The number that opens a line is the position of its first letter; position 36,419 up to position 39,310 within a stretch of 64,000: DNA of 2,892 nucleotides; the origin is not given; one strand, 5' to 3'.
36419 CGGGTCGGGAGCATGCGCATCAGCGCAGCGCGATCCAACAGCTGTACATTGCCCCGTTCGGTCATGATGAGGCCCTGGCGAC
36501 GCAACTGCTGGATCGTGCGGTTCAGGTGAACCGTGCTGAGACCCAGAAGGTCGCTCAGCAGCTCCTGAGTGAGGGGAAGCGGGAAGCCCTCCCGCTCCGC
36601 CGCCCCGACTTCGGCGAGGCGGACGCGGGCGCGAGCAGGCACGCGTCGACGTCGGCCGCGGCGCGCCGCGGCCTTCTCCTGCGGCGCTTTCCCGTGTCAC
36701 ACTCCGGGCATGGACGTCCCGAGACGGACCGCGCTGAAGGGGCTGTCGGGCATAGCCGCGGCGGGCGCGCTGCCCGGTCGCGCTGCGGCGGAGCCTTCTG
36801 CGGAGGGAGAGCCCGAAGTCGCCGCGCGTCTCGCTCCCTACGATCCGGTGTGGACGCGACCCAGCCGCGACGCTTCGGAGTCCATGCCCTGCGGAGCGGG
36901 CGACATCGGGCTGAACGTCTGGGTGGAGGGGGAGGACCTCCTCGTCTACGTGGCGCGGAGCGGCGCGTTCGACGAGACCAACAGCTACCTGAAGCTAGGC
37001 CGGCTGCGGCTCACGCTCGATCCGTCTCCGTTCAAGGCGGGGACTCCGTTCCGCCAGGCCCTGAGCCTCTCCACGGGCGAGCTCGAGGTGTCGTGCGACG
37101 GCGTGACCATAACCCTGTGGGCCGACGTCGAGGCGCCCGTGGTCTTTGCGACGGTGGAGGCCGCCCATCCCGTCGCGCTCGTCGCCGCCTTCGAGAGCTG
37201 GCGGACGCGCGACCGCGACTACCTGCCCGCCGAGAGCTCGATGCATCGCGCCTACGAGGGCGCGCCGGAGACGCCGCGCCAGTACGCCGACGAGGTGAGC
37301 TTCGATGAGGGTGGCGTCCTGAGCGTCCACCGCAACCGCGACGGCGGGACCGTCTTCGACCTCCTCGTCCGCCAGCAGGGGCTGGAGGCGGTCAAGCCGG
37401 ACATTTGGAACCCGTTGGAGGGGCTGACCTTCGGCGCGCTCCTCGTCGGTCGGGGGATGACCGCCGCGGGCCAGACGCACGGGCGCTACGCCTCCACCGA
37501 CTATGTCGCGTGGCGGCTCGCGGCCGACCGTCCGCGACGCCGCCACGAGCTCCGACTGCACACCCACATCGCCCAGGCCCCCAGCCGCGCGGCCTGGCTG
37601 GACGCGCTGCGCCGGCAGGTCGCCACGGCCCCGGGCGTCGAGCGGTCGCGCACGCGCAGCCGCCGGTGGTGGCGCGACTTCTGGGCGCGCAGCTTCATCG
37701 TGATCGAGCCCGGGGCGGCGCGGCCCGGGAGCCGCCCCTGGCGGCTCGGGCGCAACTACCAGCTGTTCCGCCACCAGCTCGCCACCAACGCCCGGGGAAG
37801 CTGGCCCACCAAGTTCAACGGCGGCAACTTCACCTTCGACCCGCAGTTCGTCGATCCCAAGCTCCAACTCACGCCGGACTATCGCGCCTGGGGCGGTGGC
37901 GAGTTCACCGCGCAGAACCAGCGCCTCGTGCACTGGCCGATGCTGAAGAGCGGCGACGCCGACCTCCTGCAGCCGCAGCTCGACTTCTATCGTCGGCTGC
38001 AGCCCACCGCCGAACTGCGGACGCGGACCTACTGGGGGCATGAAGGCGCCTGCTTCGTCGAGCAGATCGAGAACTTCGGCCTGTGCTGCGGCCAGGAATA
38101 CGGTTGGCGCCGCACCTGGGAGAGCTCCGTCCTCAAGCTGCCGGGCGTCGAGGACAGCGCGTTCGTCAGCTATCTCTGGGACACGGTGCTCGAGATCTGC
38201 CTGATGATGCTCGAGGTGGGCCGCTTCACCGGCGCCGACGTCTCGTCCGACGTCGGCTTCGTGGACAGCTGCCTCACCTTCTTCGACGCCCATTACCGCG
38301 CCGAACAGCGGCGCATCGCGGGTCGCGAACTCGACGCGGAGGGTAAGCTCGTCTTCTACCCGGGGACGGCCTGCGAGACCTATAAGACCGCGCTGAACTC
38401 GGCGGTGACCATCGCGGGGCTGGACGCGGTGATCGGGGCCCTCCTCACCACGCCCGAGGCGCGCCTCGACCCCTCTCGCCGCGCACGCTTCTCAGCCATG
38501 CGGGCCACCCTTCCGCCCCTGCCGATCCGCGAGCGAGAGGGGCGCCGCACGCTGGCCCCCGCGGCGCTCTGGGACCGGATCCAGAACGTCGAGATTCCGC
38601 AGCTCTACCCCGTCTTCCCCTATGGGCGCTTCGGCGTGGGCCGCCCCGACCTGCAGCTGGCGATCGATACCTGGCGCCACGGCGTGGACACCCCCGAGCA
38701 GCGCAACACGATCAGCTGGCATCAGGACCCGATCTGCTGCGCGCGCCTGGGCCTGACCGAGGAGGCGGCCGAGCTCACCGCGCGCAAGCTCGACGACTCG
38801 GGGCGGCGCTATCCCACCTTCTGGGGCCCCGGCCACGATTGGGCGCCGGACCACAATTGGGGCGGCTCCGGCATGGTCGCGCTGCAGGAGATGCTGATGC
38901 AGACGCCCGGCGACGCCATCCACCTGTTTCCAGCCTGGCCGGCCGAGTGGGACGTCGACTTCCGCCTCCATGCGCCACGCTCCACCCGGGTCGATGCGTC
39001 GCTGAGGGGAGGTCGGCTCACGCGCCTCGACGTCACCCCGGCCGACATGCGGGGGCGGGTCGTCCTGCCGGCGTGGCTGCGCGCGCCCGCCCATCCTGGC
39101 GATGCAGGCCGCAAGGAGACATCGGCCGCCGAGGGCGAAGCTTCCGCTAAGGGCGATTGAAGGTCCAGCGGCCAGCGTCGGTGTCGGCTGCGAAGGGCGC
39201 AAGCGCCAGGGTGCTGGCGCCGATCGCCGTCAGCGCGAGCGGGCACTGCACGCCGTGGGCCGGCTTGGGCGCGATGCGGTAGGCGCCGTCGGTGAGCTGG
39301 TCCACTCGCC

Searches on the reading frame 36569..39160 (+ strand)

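Call 81: search_protein_families(library=pfam, proteins=[window:36569-39160:+], max_evalue=0.00001)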
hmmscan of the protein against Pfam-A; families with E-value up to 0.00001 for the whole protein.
window:36569-39160:+ (863 aa): 1 family
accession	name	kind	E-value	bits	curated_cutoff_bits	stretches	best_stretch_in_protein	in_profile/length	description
PF18961.6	DUF5703_N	-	1.6e-95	320.5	26.7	1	94-377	1-287/287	Domain of unknown function (DUF5703)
